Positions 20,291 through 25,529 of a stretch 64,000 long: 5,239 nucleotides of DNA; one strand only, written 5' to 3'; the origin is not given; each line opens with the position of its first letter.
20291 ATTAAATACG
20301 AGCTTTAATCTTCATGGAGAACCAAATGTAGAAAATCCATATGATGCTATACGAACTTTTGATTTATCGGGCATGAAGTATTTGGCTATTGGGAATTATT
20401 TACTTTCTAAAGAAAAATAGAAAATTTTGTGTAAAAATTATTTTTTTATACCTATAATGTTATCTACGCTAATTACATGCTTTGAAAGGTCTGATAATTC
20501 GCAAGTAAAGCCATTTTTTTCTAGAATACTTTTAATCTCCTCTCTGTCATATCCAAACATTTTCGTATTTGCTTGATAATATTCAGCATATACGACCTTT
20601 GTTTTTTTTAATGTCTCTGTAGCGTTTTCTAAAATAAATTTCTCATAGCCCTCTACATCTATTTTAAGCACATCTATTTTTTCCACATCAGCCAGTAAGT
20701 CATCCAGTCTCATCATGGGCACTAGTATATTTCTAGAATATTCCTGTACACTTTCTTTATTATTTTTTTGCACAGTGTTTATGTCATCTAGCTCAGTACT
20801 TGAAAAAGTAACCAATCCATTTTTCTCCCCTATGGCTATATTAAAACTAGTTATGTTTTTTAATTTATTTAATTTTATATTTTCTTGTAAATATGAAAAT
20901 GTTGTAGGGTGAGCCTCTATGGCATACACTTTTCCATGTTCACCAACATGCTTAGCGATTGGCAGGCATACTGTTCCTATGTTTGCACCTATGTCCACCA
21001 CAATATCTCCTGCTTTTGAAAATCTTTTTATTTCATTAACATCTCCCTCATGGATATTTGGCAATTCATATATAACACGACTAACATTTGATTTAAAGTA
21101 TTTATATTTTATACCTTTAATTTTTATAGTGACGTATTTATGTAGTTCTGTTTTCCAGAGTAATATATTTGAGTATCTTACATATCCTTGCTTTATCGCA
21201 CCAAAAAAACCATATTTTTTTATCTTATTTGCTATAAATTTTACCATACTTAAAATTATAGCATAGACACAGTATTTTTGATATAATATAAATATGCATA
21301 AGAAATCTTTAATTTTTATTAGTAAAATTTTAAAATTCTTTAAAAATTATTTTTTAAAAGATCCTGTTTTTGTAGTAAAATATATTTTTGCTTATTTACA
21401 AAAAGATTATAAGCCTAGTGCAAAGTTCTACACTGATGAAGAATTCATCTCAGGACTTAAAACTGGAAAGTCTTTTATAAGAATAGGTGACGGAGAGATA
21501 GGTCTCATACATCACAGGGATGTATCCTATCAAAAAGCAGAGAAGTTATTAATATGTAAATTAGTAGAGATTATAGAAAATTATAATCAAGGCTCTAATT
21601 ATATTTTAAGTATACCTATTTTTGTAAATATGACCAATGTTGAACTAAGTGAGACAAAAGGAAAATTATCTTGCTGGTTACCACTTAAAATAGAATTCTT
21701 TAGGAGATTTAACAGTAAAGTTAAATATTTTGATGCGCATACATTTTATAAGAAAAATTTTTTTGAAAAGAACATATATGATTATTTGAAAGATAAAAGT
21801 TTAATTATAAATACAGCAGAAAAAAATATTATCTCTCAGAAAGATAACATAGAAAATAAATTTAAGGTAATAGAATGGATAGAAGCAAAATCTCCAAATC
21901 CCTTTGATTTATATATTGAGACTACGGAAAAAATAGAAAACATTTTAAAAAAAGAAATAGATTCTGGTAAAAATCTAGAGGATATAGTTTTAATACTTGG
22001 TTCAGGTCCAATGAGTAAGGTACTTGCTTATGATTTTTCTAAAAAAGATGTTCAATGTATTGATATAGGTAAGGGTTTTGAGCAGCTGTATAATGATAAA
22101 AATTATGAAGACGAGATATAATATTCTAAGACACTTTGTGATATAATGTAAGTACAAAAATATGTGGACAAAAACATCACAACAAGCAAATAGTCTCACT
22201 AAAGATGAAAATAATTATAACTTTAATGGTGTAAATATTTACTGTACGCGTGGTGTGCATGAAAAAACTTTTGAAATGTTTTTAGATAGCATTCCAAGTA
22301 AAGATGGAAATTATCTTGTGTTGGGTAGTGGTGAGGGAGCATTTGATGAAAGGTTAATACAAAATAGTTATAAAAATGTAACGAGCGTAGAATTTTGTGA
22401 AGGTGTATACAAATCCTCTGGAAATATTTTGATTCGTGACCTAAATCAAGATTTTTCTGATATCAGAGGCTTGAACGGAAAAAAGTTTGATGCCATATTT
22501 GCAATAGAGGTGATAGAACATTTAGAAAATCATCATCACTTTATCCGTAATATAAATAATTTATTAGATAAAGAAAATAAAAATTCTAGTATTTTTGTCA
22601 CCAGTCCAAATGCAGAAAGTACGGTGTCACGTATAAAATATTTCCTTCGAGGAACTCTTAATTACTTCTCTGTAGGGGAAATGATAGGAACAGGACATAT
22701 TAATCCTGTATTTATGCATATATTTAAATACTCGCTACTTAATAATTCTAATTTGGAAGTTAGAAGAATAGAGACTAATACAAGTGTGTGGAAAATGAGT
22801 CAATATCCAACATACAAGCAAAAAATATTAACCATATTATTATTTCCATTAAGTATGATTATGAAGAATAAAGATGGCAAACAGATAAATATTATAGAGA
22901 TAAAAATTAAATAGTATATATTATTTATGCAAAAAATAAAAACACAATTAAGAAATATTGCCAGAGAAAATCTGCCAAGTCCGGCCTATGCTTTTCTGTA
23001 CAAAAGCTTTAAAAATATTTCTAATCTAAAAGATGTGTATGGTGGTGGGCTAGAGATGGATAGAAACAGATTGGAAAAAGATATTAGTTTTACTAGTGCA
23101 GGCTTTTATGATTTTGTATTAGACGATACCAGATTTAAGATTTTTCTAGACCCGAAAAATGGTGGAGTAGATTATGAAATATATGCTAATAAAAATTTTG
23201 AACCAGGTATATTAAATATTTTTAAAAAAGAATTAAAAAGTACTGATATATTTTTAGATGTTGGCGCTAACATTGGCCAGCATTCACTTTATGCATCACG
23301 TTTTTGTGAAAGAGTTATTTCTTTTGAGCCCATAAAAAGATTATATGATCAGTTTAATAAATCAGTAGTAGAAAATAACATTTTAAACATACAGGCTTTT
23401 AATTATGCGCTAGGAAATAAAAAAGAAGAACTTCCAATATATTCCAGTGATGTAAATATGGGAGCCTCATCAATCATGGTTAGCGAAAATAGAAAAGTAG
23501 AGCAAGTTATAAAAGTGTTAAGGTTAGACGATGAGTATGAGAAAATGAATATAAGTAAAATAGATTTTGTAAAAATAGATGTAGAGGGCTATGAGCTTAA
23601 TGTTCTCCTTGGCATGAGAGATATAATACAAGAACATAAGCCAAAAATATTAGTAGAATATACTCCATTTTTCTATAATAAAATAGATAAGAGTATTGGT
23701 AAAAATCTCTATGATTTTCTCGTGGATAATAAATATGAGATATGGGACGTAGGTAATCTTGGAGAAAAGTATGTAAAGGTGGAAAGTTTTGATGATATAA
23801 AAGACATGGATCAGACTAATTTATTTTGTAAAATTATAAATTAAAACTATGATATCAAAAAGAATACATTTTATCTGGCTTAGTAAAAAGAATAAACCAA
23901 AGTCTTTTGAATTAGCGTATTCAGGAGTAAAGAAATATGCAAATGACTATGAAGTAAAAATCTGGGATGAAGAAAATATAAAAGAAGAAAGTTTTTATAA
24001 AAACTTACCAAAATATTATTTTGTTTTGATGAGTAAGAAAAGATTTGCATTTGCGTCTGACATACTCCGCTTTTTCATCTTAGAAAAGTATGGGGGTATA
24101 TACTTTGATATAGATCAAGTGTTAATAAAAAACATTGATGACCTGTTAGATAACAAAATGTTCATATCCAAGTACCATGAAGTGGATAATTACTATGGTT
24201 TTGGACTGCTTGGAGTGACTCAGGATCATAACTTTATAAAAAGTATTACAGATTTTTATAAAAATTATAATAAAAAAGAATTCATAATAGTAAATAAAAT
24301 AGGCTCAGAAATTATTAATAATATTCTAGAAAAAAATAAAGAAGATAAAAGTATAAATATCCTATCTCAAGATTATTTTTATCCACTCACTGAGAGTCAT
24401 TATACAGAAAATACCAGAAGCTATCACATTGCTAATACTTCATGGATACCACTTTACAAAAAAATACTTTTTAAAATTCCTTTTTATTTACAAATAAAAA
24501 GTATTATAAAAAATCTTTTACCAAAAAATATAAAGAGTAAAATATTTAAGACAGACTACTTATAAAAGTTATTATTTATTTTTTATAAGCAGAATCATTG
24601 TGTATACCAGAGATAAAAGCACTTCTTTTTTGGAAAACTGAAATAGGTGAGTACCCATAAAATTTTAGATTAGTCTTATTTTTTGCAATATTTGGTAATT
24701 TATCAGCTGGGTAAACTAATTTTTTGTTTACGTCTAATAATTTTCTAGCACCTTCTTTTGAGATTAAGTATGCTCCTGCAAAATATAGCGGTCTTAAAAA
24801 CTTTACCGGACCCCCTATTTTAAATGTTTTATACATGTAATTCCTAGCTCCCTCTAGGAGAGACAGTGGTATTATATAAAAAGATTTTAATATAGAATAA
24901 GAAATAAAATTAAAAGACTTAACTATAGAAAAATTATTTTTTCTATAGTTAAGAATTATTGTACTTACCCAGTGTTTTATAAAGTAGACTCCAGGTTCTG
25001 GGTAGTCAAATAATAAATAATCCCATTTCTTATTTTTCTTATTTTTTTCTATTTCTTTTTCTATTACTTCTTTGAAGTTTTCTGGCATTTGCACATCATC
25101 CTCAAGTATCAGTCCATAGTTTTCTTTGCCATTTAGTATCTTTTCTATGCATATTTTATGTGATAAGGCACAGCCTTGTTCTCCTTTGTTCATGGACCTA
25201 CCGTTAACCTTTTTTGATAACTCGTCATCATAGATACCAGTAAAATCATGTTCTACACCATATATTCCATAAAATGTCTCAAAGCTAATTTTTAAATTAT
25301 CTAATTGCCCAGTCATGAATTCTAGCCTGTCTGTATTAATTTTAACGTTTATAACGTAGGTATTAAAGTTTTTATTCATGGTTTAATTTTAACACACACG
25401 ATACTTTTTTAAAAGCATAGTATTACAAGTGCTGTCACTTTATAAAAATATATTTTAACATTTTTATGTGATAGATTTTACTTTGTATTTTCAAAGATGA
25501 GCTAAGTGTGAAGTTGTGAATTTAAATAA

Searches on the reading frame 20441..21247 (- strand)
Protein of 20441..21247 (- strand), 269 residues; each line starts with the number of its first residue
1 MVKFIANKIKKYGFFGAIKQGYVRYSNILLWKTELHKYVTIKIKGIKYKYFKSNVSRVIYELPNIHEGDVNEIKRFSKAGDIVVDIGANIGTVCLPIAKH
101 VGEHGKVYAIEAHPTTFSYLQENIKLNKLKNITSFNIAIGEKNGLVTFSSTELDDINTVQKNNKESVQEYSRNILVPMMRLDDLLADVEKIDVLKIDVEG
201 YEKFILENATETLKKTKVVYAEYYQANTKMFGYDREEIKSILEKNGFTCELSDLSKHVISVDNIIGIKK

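Call 58: search_protein_families(library=pfam, proteins=[window:20441-21247:-], max_evalue=0.001)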
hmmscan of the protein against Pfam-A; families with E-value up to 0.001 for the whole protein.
window:20441-21247:- (269 aa): 4 families
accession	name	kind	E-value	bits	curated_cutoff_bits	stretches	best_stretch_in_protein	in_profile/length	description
PF05050.19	Methyltransf_21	-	5.9e-23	82.3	22.7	1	85-247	1-171/173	Methyltransferase FkbM domain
PF02475.24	TRM5-TYW2_MTfase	-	4.3e-16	59.7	28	1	51-133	10-89/164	TRM5/TYW2 methyltransferase domain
PF05575.17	V_cholerae_RfbT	-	1.2e-12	48.1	27.9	1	58-225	58-224/286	Vibrio cholerae RfbT protein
PF13847.12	Methyltransf_31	-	0.00039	20.6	27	0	78-133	2-57/145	Methyltransferase domain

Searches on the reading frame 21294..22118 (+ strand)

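Call 58: search_protein_families(library=pfam, proteins=[window:21294-22118:+], max_evalue=0.001)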
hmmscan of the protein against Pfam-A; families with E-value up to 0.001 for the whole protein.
window:21294-22118:+ (275 aa): 1 family
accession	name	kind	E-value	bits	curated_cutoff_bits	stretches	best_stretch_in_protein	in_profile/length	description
PF08759.17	GT-D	-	5.4e-14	53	27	1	62-260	2-199/225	Glycosyltransferase GT-D fold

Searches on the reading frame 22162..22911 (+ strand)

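Call 58: search_protein_families(library=pfam, proteins=[window:22162-22911:+], max_evalue=0.001)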
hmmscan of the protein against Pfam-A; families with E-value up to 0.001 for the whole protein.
window:22162-22911:+ (250 aa): 3 families
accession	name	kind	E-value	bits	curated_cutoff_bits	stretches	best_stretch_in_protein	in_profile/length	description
PF08241.18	Methyltransf_11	-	4.4e-08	34.1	21.2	1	53-137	2-89/95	Methyltransferase domain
PF13489.12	Methyltransf_23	-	6.9e-08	32.8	27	1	45-153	20-123/164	Methyltransferase domain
PF08242.18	Methyltransf_12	-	3.5e-05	24.9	30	1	53-136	2-93/98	Methyltransferase domain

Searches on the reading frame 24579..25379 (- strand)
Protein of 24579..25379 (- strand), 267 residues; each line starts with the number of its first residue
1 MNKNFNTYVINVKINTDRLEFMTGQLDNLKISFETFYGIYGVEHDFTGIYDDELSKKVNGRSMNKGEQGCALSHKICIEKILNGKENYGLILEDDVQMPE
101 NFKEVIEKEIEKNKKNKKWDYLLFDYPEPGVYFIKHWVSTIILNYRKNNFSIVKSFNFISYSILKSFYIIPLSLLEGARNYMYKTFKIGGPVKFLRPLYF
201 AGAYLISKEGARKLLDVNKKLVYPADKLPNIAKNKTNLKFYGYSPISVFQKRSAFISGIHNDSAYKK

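Call 58: search_protein_families(library=pfam, proteins=[window:24579-25379:-], max_evalue=0.001)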
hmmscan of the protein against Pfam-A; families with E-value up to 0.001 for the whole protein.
window:24579-25379:- (267 aa): 1 family
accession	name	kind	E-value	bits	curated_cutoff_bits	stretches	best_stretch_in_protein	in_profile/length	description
PF01755.23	Glyco_transf_25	-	4e-29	102.4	24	1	6-228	3-198/199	Glycosyltransferase family 25 (LPS biosynthesis protein)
